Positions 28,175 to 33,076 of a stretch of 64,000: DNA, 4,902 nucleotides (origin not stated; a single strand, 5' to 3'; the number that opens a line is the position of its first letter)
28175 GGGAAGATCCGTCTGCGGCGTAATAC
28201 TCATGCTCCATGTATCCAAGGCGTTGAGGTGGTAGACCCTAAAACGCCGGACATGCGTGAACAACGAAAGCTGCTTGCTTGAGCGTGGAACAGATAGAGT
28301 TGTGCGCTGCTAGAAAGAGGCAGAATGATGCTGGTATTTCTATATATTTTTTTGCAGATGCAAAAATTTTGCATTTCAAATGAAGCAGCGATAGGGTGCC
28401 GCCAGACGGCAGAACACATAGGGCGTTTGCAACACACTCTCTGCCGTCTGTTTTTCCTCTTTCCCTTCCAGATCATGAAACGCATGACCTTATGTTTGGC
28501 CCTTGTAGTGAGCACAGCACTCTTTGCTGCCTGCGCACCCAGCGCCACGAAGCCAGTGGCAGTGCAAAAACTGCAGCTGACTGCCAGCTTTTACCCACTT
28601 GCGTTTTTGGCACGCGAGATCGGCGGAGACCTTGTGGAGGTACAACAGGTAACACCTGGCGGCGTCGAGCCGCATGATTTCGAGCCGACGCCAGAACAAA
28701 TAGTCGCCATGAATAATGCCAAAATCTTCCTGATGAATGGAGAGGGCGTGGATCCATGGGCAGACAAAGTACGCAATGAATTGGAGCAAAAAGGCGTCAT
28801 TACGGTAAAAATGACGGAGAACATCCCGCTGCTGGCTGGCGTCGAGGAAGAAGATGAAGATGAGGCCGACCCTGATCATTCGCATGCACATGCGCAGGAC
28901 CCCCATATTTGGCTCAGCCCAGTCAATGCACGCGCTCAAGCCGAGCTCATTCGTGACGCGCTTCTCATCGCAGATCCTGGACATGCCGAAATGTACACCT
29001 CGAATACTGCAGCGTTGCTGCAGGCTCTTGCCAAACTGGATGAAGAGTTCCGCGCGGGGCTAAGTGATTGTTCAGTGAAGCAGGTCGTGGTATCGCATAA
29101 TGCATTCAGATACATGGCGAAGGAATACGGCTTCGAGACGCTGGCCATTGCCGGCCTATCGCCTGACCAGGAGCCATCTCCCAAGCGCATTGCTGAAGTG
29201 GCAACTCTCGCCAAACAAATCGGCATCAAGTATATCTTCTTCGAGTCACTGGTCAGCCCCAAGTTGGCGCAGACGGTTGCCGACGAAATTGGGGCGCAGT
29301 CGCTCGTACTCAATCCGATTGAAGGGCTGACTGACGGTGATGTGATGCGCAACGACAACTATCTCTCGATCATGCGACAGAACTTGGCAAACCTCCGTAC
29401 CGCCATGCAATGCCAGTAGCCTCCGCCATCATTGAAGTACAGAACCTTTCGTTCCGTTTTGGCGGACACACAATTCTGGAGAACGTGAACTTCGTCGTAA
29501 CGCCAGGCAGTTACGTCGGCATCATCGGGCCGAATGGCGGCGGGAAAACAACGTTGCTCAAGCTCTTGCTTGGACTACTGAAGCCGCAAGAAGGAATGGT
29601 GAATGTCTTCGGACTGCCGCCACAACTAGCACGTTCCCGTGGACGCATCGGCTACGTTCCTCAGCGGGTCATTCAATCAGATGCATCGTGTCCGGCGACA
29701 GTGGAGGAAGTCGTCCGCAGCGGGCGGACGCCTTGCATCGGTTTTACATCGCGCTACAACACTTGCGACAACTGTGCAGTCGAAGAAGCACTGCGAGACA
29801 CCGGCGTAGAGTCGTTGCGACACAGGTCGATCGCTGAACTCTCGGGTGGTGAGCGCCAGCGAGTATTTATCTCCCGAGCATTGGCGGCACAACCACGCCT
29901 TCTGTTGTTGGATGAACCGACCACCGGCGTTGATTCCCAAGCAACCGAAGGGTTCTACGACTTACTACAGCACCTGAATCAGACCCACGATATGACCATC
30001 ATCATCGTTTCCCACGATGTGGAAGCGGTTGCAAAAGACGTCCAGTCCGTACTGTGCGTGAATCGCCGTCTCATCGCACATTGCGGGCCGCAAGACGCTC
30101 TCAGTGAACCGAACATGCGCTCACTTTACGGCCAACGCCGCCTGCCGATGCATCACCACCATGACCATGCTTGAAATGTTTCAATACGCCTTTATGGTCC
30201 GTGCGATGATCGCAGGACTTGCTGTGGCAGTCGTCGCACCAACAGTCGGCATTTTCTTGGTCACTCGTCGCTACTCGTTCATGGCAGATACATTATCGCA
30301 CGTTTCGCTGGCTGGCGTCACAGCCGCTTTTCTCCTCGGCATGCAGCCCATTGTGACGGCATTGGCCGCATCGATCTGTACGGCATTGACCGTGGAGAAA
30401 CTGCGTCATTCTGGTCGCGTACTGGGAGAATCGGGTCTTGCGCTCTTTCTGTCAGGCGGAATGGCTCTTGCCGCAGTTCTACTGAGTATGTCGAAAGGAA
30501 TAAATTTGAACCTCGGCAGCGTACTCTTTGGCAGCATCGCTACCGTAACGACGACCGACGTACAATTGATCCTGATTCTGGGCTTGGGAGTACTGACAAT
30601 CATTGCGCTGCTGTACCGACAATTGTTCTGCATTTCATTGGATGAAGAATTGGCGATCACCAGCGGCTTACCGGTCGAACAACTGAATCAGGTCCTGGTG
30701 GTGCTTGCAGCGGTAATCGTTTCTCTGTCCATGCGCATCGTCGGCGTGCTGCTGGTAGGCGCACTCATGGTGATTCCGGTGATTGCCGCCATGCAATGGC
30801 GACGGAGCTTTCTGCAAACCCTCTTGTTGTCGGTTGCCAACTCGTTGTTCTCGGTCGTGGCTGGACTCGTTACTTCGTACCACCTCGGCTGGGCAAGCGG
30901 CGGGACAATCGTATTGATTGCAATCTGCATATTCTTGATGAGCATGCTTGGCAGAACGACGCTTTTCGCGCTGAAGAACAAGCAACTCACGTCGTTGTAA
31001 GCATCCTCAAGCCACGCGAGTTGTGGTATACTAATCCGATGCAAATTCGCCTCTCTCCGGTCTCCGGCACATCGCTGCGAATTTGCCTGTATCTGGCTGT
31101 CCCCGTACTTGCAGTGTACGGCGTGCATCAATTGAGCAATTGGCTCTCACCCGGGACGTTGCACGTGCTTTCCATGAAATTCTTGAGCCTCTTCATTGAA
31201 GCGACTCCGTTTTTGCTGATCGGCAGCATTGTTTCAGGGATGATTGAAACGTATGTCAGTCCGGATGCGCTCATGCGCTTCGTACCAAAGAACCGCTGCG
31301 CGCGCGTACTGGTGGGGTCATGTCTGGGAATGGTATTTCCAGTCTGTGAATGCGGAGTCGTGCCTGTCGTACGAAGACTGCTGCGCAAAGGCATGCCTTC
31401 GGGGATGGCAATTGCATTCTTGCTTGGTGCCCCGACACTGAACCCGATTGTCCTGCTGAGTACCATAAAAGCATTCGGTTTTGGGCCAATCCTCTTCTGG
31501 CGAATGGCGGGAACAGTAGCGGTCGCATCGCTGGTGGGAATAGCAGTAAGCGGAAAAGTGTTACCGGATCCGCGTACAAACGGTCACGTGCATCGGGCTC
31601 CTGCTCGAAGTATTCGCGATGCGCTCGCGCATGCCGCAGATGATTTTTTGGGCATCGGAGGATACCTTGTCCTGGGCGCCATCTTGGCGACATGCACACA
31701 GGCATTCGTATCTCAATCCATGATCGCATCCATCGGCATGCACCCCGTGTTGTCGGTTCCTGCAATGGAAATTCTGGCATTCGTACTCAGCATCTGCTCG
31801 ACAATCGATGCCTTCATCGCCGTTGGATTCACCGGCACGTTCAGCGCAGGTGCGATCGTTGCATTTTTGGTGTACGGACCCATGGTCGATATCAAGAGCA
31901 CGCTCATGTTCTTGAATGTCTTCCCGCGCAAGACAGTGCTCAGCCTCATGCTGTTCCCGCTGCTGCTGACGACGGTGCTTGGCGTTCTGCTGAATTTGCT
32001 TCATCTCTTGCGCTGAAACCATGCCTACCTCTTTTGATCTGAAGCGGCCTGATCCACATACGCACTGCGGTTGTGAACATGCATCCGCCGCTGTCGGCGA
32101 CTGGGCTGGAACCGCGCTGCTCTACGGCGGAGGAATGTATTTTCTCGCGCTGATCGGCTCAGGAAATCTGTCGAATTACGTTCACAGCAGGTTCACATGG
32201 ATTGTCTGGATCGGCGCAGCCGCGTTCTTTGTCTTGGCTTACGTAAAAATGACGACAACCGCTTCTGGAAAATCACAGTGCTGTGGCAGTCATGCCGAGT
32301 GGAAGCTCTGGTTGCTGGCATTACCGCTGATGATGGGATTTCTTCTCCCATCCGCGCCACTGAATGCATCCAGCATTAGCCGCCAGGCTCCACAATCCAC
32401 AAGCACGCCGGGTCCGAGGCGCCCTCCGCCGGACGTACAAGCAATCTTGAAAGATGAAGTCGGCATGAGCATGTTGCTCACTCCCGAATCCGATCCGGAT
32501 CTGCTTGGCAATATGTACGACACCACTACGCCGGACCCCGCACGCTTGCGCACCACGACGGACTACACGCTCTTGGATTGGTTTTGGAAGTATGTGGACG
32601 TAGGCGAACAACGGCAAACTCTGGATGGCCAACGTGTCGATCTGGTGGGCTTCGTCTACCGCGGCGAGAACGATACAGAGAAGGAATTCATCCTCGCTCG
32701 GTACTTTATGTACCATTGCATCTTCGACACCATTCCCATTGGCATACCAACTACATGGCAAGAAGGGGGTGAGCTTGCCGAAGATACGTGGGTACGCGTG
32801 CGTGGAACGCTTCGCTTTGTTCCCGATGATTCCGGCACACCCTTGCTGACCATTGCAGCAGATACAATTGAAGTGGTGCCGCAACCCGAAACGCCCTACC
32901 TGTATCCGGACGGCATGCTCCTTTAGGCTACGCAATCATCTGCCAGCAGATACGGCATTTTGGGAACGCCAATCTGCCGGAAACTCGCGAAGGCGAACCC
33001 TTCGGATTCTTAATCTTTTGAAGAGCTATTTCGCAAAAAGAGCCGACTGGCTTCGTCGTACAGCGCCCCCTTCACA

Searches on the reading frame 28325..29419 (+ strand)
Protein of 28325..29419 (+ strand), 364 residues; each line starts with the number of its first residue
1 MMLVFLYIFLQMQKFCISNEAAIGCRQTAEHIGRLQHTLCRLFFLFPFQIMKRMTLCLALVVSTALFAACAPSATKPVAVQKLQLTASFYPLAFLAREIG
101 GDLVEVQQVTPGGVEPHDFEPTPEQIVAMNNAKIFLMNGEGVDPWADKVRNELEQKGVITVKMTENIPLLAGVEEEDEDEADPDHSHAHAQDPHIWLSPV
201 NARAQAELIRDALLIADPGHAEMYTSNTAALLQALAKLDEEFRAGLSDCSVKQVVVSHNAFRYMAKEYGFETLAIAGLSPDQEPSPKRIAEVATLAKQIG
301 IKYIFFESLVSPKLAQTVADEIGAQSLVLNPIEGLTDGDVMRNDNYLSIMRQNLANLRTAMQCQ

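Call 79: search_protein_families(library=pfam, proteins=[window:28325-29419:+], max_evalue=0.00001)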
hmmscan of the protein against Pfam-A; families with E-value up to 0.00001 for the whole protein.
window:28325-29419:+ (364 aa): 1 family
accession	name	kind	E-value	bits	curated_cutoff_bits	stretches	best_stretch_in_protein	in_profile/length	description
PF01297.22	ZnuA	-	2.5e-83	280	29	1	86-360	2-263/263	Zinc-uptake complex component A periplasmic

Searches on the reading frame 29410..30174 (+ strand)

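Call 79: search_protein_families(library=pfam, proteins=[window:29410-30174:+], max_evalue=0.00001)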
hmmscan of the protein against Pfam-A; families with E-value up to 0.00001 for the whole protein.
window:29410-30174:+ (254 aa): 2 families
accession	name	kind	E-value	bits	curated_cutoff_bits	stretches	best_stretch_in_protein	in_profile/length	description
PF00005.33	ABC_tran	-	1.8e-30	106.7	25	1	23-172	1-137/137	ABC transporter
PF13304.12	AAA_21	-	3.7e-11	44.1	27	0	136-206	230-302/304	AAA domain, putative AbiEii toxin, Type IV TA system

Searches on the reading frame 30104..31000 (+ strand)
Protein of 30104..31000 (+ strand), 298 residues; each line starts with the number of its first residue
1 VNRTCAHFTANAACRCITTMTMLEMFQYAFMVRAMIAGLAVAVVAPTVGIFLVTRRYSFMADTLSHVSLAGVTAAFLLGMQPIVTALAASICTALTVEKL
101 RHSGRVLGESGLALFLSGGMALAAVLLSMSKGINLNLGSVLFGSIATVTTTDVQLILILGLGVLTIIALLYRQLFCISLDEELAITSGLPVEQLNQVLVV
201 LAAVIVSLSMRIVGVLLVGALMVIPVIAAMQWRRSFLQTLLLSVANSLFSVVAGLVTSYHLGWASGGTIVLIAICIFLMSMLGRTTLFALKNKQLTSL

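Call 79: search_protein_families(library=pfam, proteins=[window:30104-31000:+], max_evalue=0.00001)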
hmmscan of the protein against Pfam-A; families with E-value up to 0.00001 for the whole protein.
window:30104-31000:+ (298 aa): 2 families
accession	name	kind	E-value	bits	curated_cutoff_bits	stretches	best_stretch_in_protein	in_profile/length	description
PF00950.22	ABC-3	-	1.7e-61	208.5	20.1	1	27-282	1-256/258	ABC 3 transport family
PF01032.23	FecCD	-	1.3e-06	28.1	26.5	1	66-279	81-306/311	FecCD transport family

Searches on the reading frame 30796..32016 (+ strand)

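Call 79: search_protein_families(library=pfam, proteins=[window:30796-32016:+], max_evalue=0.00001)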
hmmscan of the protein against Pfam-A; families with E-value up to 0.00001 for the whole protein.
window:30796-32016:+ (406 aa): 1 family
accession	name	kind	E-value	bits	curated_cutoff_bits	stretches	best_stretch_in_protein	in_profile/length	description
PF03773.19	ArsP_1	-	2e-56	191.8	32.3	1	129-400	9-293/294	Predicted permease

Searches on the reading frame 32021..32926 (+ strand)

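Call 79: search_protein_families(library=pfam, proteins=[window:32021-32926:+], max_evalue=0.00001)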
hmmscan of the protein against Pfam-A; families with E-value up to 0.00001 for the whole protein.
window:32021-32926:+ (301 aa): 2 families
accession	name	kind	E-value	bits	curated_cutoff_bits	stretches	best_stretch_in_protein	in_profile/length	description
PF21537.2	DUF1980_C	-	1.2e-19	70.8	25.9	1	196-296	40-141/141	DUF1980 C-terminal domain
PF09323.15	DUF1980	-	3.4e-12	47.2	25.9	1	34-121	6-106/110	DUF1980 N-terminal domain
